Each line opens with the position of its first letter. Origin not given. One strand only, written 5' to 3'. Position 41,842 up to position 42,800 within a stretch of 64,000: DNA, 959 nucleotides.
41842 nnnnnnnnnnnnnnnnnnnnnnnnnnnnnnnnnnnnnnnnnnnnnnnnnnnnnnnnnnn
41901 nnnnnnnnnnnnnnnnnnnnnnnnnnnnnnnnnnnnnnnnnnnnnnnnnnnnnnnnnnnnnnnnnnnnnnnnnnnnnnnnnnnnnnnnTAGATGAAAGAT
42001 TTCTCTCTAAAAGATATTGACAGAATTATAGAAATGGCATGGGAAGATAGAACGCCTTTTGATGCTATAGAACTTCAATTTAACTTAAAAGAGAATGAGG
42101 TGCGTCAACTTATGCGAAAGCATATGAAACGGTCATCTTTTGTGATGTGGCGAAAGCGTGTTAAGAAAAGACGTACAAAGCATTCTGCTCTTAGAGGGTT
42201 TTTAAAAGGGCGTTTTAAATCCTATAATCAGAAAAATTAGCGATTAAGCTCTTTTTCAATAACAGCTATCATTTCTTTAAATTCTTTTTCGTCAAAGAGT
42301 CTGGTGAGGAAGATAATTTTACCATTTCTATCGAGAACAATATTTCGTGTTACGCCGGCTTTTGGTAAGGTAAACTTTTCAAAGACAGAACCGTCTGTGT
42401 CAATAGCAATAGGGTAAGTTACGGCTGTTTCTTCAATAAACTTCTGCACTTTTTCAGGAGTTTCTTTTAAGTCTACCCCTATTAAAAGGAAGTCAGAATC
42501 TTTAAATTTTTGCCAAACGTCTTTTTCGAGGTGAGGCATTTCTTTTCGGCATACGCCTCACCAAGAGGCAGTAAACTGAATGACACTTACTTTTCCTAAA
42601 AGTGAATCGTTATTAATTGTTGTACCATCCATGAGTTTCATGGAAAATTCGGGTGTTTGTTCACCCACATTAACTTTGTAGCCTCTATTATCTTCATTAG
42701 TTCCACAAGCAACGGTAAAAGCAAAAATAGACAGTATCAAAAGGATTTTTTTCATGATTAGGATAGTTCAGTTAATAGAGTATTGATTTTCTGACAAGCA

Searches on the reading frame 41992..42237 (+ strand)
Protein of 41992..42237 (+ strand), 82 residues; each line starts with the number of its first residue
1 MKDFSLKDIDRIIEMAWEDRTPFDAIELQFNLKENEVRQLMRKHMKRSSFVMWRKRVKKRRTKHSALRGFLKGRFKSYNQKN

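Call 49: search_protein_families(library=pfam, proteins=[window:41992-42237:+], max_evalue=0.00001)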
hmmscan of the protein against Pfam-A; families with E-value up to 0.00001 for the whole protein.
window:41992-42237:+ (82 aa): 1 family
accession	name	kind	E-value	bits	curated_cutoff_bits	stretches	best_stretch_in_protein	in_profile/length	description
PF10985.13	DUF2805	-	4e-32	110.8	22.5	1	10-80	1-71/71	Protein of unknown function (DUF2805)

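Call 58: find_encoding_contigs(protein=window:42034-42237:+, flank=1500, max_places=10)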
Protein seq(68 aa) (68 aa): 14 contigs read that carry it; 10 places shown.
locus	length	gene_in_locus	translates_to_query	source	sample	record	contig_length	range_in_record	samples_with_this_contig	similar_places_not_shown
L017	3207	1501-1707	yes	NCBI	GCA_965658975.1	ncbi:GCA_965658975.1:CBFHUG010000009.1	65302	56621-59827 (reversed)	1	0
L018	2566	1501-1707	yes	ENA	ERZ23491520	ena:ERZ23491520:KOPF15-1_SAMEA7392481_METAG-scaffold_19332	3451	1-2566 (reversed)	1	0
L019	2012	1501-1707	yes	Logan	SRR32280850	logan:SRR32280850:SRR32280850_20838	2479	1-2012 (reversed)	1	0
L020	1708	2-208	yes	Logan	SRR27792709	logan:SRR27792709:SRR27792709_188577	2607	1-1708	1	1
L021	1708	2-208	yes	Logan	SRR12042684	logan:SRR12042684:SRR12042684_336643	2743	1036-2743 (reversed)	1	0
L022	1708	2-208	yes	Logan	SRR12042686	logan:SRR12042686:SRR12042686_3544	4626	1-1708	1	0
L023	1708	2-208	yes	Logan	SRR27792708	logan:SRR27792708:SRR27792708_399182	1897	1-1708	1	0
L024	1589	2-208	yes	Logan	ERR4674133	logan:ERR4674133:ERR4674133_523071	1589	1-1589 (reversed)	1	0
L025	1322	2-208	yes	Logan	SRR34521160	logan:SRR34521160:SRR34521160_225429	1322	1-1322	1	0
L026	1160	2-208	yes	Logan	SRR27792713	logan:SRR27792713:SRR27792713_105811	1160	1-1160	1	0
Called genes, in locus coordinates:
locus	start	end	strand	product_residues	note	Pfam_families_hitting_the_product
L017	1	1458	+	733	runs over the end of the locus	PF00801:PKD, PF18911:PKD_4 (weak), PF18962:Por_Secre_tail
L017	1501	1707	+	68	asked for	PF10985:DUF2805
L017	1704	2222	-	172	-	PF00578:AhpC-TSA, PF08534:Redoxin, PF00085:Thioredoxin, PF13905:Thioredoxin_8 (weak)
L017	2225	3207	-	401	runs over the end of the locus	PF00202:Aminotran_3, PF00155:Aminotran_1_2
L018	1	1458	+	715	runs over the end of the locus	PF00801:PKD (weak), PF18911:PKD_4 (faint), PF18962:Por_Secre_tail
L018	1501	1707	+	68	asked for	PF10985:DUF2805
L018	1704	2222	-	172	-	PF00578:AhpC-TSA, PF08534:Redoxin, PF00085:Thioredoxin, PF13905:Thioredoxin_8 (weak)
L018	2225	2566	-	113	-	?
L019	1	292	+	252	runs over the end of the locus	?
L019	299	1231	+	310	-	PF00005:ABC_tran (faint), PF00009:GTP_EFTU, PF01926:MMR_HSR1, PF02421:FeoB_N, PF04548:AIG1 (weak), PF00009:GTP_EFTU (weak), PF02421:FeoB_N, PF01926:MMR_HSR1, +5 more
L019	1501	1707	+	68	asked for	PF10985:DUF2805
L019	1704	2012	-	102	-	?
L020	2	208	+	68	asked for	PF10985:DUF2805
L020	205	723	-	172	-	PF00578:AhpC-TSA, PF08534:Redoxin, PF00085:Thioredoxin (weak), PF13905:Thioredoxin_8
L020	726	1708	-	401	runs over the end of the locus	PF00202:Aminotran_3, PF00155:Aminotran_1_2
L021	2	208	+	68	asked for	PF10985:DUF2805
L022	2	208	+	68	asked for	PF10985:DUF2805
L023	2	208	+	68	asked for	PF10985:DUF2805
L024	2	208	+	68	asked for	PF10985:DUF2805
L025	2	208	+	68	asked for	PF10985:DUF2805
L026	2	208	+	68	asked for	PF10985:DUF2805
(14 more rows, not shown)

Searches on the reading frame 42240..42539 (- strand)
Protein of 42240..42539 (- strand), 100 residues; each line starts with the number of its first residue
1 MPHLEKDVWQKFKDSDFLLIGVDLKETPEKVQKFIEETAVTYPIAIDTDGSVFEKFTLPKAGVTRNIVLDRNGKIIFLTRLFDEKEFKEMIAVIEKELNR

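Call 11: list_cluster_members(proteins=[window:42240-42539:-, window:42561-42755:-, P0001, P0002])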
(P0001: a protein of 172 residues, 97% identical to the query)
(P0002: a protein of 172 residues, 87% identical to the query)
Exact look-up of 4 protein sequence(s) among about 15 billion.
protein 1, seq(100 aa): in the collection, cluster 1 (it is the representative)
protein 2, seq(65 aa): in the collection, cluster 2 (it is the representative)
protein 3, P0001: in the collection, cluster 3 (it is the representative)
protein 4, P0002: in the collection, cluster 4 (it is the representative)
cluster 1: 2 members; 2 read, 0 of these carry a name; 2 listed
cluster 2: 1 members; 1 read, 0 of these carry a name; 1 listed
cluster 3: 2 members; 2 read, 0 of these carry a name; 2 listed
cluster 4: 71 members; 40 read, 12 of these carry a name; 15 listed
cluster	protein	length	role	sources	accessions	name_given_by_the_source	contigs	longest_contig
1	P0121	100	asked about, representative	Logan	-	-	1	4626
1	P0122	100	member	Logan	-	-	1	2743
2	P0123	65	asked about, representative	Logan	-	-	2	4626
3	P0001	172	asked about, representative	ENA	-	-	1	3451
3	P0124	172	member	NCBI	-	-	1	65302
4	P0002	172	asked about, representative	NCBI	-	-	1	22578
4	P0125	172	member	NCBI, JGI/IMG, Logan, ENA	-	peroxiredoxin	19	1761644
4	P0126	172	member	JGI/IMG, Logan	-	peroxiredoxin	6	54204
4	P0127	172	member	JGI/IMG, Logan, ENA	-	peroxiredoxin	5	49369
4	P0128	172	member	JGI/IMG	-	peroxiredoxin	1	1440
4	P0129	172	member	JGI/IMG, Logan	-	peroxiredoxin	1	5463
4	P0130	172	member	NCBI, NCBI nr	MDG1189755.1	MAG: TlpA disulfide reductase family protein [Flavobacteriales bacterium] | TlpA disulfide reductase family protein [Flavobacteriales bacterium]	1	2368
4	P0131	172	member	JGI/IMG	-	peroxiredoxin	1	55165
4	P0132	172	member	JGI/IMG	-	peroxiredoxin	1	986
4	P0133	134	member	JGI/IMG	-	peroxiredoxin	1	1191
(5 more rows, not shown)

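Call 14: find_encoding_contigs(protein=P0121, flank=5000)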
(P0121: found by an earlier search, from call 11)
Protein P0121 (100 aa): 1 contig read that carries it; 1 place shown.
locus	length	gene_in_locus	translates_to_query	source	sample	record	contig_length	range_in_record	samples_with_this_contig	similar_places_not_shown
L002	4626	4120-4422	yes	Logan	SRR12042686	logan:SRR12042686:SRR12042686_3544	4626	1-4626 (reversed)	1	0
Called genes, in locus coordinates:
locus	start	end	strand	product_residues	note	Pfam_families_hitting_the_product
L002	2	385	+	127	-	?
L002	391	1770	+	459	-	PF00092:VWA, PF13519:VWA_2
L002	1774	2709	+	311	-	PF02779:Transket_pyr, PF02780:Transketolase_C, PF22613:Transketolase_C_1 (weak)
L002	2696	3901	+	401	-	PF00202:Aminotran_3, PF00155:Aminotran_1_2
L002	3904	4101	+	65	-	-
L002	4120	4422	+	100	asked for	PF00578:AhpC-TSA, PF08534:Redoxin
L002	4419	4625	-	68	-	PF10985:DUF2805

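Call 15: find_encoding_contigs(protein=P0124, flank=10000)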
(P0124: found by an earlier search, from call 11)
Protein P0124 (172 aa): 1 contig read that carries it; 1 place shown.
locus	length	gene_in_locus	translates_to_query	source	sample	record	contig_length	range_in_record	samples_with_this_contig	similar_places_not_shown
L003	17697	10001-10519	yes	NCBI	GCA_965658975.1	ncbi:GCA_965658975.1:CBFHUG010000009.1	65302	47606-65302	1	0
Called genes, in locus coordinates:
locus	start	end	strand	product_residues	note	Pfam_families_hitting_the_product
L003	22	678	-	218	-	PF12099:DUF3575 (faint)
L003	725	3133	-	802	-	PF02190:LON_substr_bdg, PF00004:AAA, PF07728:AAA_5, PF22667:Lon_lid, PF05362:Lon_C, PF13541:ChlI (weak)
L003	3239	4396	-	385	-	PF13562:NTP_transf_4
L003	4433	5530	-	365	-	PF01926:MMR_HSR1, PF02421:FeoB_N, PF06071:YchF-GTPase_C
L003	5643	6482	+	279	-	PF00456:Transketolase_N, PF13292:DXP_synthase_N, PF00676:E1_dh (weak)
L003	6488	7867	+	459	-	PF00092:VWA, PF13519:VWA_2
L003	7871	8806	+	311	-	PF02779:Transket_pyr, PF02780:Transketolase_C, PF22613:Transketolase_C_1 (weak)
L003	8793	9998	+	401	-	PF00202:Aminotran_3, PF00155:Aminotran_1_2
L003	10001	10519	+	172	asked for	PF00578:AhpC-TSA, PF08534:Redoxin, PF00085:Thioredoxin, PF13905:Thioredoxin_8 (weak)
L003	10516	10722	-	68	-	PF10985:DUF2805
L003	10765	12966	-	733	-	PF00801:PKD, PF18911:PKD_4 (weak), PF18962:Por_Secre_tail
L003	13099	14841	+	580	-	PF00664:ABC_membrane, PF01695:IstB_IS21 (faint), PF00005:ABC_tran, PF02463:SMC_N (faint)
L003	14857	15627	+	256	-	PF08242:Methyltransf_12 (weak), PF13489:Methyltransf_23, PF08241:Methyltransf_11, PF13649:Methyltransf_25, PF13847:Methyltransf_31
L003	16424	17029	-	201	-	PF07638:Sigma70_ECF (weak), PF04542:Sigma70_r2, PF08281:Sigma70_r4_2, PF04545:Sigma70_r4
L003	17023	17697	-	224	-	?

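Call 16: find_encoding_contigs(protein=P0122, flank=5000)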
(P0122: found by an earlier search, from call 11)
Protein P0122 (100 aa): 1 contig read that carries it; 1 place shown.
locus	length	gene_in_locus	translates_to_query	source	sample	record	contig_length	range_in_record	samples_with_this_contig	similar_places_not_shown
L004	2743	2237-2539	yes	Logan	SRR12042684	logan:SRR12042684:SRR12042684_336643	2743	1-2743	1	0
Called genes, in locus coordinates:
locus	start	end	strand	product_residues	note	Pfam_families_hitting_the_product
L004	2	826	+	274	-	PF02779:Transket_pyr, PF02780:Transketolase_C, PF22613:Transketolase_C_1 (weak)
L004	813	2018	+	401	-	PF00202:Aminotran_3, PF00155:Aminotran_1_2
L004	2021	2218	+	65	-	-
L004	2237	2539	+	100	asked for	PF00578:AhpC-TSA, PF08534:Redoxin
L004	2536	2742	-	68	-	PF10985:DUF2805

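Call 17: find_encoding_contigs(protein=P0123, flank=5000)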
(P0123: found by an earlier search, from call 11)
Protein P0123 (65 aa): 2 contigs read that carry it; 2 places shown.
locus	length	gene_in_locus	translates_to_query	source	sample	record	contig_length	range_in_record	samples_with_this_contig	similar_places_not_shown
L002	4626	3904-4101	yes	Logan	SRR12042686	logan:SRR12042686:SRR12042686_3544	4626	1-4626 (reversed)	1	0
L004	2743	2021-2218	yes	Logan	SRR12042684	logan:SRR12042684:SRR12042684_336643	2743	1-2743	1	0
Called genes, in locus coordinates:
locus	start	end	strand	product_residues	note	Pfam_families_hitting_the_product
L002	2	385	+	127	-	?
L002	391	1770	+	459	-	PF00092:VWA, PF13519:VWA_2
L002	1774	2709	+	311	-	PF02779:Transket_pyr, PF02780:Transketolase_C, PF22613:Transketolase_C_1 (weak)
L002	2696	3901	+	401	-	PF00202:Aminotran_3, PF00155:Aminotran_1_2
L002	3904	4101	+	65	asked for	-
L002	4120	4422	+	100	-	PF00578:AhpC-TSA, PF08534:Redoxin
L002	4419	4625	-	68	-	PF10985:DUF2805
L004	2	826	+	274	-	PF02779:Transket_pyr, PF02780:Transketolase_C, PF22613:Transketolase_C_1 (weak)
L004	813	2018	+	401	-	PF00202:Aminotran_3, PF00155:Aminotran_1_2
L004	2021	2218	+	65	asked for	-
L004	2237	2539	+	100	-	PF00578:AhpC-TSA, PF08534:Redoxin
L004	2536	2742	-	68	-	PF10985:DUF2805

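Call 24: find_related_loci(query=P0124, collection=genome_contigs, flank=3000)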
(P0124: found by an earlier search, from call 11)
Query P0124 (172 aa) in genome_contigs; peptide patterns used: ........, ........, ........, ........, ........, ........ (x = any residue, [..] = any of these).
150 stretches matched a pattern; 12 encode a relative of the query (tblastn E <= 1e-3); 12 distinct loci.
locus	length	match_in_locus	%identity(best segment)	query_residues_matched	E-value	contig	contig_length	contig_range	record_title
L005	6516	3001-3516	88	1-172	1e-103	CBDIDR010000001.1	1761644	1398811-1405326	MAG: Flavobacteriales bacterium isolate f2803261-6542-4851-94c5-f2c0ca0e64f2 genome assembly, contig: contig_1, whole ge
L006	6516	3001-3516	86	1-172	2e-99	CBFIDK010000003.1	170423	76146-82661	MAG: Flavobacteriales bacterium isolate Co_bin_702_strict genome assembly, contig: Co_bin_702_strict_c3, whole genome sh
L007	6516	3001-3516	75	1-172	9e-89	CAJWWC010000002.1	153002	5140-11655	MAG TPA_asm: uncultured Flavobacteriales bacterium isolate ERR599163_bin.88_MetaBAT_v2.12.1_MAG genome assembly, contig:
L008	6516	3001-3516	74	1-172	3e-88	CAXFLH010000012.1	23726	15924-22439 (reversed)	MAG TPA_asm: uncultured Flavobacteriales bacterium isolate ERR599029_concoct_167 genome assembly, contig: ERZ840367.2161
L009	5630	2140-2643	76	1-168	2e-87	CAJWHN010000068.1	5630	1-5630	MAG TPA_asm: uncultured Flavobacteriales bacterium isolate ERR598955_bin.21_MetaBAT_v2.12.1_MAG genome assembly, contig:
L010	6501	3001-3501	65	3-172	5e-75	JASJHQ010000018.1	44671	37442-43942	MAG: Flavobacteriales bacterium isolate ArSW.bin.33 ArSW_k141_991536, whole genome shotgun sequence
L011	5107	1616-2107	60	5-168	1e-64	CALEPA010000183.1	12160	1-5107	MAG TPA_asm: uncultured Candidatus Marinimicrobia bacterium isolate DRR093005_bin.25_CONCOCT_v1.1_MAG genome assembly, c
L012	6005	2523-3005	60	13-170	3e-63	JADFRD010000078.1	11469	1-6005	MAG: Candidatus Neomarinimicrobiota bacterium isolate B83T3L11 B83T3L11_NODE6119, whole genome shotgun sequence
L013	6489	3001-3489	57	5-171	4e-61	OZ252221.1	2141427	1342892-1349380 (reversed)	MAG: Fidelibacterota bacterium isolate afc56909-eba0-402c-bc53-8ed446d185d0 genome assembly, chromosome: 1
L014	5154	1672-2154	50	11-170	1e-56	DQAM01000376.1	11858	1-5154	MAG TPA_asm: Dysgonomonas sp. isolate UBA10850 contig_553, whole genome shotgun sequence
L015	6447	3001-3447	52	22-170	3e-52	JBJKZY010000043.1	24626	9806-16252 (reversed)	MAG: Candidatus Neomarinimicrobiota bacterium isolate LRMED-178 Marinisomatales-LRMED-178-C7182, whole genome shotgun se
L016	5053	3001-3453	35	2-148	1e-26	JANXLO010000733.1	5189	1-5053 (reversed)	MAG: Chthonomonadaceae bacterium isolate 336R_concoct_108 336R_k141_1964614, whole genome shotgun sequence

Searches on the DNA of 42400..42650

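Call 20: search_rna_families(source=window, start=42400, end=42650, threshold=evalue, max_evalue=10, show_alignments=3)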
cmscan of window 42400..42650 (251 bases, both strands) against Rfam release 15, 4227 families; matches with E-value up to 10: 4.
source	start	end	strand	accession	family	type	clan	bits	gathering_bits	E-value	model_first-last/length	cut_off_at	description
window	42491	42552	-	RF02293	TtnuCD17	Gene; snRNA; snoRNA; CD-box;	-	17.7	75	2.5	1-68/68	no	Tetrahymena snoRNA TtnuCD17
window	42546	42581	+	RF02028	mir-1827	Gene; miRNA;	-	13.7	82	3.8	1-66/66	no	mir-1827 microRNA precursor family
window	42542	42555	-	RF02914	DUF805b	Cis-reg;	CL00115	10.4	35.6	3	5-18/35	no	DUF805b RNA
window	42621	42648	+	RF01833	astro_FSE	Cis-reg; frameshift_element;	-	10.2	70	4.2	1-55/55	no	ribosomal frameshift site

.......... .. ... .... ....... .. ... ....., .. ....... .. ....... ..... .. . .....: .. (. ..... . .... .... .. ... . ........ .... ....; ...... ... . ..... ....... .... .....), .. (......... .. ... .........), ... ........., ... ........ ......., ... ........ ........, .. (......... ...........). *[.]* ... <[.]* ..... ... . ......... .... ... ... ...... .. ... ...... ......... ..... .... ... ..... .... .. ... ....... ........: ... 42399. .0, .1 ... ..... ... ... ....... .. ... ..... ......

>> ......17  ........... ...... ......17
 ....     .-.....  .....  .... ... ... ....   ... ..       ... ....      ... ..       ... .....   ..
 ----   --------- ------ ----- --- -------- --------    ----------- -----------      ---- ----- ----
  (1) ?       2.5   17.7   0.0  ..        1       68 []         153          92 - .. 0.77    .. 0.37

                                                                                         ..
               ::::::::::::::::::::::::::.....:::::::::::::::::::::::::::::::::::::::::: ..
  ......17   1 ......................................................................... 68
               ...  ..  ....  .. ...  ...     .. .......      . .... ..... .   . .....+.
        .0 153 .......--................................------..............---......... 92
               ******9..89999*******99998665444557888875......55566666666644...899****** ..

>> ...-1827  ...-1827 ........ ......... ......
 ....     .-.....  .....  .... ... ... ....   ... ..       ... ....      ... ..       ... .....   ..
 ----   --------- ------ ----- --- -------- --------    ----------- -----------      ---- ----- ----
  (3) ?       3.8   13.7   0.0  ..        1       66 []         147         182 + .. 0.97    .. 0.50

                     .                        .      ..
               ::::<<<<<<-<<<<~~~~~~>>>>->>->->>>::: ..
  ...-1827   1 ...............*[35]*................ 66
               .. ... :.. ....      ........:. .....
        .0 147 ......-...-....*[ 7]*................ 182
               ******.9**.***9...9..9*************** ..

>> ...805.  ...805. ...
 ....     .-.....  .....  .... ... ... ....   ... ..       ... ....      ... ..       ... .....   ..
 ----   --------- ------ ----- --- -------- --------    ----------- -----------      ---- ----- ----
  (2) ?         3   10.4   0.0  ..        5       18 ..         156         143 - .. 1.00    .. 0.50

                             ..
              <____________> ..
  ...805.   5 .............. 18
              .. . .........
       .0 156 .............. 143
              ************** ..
